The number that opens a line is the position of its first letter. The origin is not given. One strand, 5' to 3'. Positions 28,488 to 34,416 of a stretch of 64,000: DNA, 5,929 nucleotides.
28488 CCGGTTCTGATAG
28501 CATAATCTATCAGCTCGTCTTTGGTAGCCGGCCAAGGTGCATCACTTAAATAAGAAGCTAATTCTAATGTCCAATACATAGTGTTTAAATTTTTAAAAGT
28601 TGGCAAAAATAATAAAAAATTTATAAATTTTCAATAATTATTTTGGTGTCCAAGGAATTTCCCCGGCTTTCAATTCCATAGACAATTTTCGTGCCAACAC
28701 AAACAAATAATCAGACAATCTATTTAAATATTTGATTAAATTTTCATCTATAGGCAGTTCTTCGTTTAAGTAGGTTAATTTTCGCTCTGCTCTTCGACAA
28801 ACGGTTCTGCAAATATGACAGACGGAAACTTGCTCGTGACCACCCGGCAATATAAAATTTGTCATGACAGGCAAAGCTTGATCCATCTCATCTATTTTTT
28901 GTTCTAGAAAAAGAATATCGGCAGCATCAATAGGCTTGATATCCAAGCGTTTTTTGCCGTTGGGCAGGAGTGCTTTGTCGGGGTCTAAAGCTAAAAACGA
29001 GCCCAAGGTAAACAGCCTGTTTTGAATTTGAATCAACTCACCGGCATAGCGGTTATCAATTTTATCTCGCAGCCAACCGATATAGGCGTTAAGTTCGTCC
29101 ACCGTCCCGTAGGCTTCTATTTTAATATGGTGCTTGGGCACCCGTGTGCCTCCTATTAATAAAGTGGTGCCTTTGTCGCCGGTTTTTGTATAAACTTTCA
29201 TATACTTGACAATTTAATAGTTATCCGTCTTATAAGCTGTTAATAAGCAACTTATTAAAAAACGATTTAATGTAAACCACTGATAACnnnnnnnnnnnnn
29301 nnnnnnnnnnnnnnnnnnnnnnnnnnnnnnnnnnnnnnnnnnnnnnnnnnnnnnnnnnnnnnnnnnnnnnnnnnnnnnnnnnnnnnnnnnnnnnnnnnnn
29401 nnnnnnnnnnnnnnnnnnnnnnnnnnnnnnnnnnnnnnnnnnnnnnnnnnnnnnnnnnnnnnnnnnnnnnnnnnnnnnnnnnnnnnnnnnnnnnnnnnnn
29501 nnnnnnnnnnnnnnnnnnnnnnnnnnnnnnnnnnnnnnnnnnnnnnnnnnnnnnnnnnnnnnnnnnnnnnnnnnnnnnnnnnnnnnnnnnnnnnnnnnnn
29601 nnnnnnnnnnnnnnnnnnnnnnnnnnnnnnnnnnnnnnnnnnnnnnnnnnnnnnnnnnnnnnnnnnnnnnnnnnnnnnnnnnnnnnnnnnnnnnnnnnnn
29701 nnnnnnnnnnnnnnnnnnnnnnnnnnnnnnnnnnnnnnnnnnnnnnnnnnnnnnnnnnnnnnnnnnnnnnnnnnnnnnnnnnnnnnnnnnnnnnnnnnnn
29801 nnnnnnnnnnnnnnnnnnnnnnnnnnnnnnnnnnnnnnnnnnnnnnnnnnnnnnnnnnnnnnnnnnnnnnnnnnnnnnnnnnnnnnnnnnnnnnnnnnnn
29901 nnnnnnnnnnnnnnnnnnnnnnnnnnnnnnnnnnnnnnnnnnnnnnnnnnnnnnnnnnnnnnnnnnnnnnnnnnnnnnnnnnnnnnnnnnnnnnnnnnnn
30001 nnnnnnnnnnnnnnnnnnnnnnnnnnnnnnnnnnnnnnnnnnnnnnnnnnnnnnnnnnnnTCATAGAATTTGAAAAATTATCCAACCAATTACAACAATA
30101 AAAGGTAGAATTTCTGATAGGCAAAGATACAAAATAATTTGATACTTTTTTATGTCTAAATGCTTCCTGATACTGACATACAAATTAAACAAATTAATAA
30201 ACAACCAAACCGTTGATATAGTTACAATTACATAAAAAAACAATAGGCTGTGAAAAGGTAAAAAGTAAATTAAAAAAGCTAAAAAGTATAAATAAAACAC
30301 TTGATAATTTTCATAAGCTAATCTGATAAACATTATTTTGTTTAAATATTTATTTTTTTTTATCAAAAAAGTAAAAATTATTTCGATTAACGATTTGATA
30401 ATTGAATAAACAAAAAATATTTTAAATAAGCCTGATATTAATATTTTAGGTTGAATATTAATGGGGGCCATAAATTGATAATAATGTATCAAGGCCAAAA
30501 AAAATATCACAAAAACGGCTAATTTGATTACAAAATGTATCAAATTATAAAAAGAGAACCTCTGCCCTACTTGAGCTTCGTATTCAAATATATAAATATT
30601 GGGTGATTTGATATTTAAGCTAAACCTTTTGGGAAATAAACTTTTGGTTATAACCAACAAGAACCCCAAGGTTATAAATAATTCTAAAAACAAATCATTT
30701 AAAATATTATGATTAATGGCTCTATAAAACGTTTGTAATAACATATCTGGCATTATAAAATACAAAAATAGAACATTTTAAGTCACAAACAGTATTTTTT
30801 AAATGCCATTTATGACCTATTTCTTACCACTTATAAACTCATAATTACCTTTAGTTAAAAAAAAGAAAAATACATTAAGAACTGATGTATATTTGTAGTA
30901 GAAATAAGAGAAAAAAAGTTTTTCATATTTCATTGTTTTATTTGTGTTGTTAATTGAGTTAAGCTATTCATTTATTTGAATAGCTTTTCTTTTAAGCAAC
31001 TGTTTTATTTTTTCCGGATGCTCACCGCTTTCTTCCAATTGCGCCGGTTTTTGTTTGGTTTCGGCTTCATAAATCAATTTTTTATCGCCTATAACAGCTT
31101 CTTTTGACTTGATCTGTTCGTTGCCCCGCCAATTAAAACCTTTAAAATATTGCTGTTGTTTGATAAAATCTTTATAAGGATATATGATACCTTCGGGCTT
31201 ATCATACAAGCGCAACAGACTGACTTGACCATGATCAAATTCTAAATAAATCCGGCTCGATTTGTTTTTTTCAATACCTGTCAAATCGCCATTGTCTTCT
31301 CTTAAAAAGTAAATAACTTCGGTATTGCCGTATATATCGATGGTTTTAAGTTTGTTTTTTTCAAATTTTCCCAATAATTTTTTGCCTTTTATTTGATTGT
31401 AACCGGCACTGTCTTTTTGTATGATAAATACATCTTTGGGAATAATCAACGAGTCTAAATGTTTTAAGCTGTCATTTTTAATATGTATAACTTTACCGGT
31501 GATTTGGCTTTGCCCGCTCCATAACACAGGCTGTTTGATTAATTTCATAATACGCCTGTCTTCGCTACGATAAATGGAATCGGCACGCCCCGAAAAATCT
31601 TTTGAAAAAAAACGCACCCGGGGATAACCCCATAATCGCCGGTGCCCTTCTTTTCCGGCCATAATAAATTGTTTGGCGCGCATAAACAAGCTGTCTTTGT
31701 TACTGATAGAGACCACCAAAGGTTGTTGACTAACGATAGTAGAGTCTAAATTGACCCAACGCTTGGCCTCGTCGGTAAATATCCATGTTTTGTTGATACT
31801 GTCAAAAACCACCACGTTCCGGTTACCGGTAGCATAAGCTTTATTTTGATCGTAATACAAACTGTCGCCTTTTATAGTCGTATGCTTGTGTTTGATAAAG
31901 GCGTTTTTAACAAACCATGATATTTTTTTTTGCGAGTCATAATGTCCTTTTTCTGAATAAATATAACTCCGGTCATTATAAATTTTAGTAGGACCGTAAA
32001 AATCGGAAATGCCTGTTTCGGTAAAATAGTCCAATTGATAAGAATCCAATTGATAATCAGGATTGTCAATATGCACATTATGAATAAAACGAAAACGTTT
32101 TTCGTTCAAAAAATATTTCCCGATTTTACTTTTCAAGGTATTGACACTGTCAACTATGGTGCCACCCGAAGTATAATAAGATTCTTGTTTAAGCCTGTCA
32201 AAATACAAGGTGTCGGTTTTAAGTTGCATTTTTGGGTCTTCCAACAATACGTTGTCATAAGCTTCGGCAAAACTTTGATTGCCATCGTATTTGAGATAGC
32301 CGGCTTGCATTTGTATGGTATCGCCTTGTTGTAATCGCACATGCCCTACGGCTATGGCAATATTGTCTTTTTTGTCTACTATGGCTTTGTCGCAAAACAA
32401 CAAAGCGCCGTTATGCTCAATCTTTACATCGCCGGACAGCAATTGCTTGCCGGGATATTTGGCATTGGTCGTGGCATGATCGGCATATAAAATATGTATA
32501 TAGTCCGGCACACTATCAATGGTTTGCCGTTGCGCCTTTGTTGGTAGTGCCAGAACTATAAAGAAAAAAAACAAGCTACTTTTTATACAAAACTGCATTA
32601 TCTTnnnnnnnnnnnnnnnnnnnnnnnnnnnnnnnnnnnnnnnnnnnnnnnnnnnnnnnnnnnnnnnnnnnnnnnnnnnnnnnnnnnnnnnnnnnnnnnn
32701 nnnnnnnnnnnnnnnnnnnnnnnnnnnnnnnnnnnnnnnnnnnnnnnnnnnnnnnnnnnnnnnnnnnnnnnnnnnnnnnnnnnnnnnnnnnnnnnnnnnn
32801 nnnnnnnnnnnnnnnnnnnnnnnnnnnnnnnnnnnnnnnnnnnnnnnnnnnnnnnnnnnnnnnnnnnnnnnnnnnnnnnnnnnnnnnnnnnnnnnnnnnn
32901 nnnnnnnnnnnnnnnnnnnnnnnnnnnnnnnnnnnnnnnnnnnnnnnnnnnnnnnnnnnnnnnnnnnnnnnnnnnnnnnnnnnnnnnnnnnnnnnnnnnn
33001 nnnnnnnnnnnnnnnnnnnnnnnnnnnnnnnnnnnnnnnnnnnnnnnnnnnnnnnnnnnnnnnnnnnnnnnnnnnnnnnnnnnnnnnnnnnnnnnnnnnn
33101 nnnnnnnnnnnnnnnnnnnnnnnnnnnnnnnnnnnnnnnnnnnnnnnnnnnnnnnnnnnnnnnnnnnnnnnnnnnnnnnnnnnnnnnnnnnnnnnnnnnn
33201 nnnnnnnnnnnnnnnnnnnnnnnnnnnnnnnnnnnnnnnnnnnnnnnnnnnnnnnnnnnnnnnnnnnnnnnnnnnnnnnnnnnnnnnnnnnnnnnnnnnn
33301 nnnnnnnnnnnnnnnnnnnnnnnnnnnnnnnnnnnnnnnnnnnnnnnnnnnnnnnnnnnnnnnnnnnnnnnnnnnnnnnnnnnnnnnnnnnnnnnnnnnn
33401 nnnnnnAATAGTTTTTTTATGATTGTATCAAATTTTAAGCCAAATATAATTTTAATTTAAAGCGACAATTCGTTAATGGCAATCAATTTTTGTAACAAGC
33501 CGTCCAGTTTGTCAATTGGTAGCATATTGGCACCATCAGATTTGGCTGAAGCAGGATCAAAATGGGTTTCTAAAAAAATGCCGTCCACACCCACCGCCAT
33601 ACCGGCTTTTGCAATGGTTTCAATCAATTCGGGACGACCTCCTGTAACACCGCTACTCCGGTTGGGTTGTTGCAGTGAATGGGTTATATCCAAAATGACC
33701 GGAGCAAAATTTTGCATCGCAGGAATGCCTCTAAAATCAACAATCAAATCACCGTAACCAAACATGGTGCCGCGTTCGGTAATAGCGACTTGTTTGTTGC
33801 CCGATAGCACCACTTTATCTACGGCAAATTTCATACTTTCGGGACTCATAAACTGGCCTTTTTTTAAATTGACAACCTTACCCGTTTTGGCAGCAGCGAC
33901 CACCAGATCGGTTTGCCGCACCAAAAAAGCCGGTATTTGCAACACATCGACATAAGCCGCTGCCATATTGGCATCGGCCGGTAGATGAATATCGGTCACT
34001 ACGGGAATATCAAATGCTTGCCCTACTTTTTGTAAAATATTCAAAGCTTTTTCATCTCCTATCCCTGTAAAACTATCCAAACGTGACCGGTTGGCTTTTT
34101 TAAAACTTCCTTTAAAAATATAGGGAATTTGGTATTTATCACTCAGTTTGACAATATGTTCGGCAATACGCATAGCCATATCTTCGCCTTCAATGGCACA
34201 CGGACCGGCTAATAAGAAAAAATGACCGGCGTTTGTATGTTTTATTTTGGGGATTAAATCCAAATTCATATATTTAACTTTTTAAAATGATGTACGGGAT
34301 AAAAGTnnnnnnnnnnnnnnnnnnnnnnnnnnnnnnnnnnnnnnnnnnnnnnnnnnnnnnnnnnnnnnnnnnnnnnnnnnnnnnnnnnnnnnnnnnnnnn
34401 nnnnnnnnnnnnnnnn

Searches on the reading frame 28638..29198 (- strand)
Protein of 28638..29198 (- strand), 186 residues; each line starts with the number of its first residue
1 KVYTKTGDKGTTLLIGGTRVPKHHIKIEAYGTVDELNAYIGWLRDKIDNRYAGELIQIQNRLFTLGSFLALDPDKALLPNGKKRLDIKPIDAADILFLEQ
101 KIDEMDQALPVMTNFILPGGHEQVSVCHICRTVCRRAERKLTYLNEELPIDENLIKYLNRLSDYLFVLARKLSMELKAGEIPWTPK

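Call 29: search_protein_families(library=pfam, proteins=[window:28638-29198:-], max_evalue=0.00001)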
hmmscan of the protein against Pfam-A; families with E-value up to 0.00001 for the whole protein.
window:28638-29198:- (186 aa): 1 family
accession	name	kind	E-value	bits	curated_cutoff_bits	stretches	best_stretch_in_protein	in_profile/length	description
PF01923.23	Cob_adeno_trans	-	7.2e-59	199.1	24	1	2-171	1-170/171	Cobalamin adenosyltransferase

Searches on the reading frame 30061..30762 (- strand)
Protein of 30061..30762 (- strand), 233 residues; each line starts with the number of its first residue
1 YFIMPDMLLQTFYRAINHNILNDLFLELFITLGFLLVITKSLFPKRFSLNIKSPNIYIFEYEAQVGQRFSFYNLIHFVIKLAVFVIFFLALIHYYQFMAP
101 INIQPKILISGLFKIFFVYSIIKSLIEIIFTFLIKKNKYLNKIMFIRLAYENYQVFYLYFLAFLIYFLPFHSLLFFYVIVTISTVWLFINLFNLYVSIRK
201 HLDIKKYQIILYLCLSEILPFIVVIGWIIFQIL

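Call 29: search_protein_families(library=pfam, proteins=[window:30061-30762:-], max_evalue=0.00001)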
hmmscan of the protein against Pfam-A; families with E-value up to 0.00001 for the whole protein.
window:30061-30762:- (233 aa): 1 family
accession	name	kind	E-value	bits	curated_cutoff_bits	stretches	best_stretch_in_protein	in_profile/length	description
PF14093.11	DUF4271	-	2.6e-12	47.5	29.7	1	28-228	4-206/206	Domain of unknown function (DUF4271)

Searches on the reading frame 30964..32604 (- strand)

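Call 29: search_protein_families(library=pfam, proteins=[window:30964-32604:-], max_evalue=0.00001)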
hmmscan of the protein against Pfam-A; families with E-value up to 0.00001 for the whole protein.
window:30964-32604:- (546 aa): 2 families
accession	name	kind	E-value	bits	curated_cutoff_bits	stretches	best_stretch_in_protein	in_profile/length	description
PF13100.11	OstA_2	-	1.2e-42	145.6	21.2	1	36-188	4-157/158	OstA-like protein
PF03968.19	LptD_N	-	1.7e-10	41.6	20.4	0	72-255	5-111/113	LptA/(LptD N-terminal domain) LPS transport protein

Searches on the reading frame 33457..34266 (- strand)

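Call 29: search_protein_families(library=pfam, proteins=[window:33457-34266:-], max_evalue=0.00001)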
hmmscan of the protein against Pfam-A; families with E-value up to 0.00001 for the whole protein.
window:33457-34266:- (269 aa): 1 family
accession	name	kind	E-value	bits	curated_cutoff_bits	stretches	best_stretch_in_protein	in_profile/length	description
PF00793.26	DAHP_synth_1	-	3.9e-61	206.8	25.5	1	12-261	14-261/270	DAHP synthetase I family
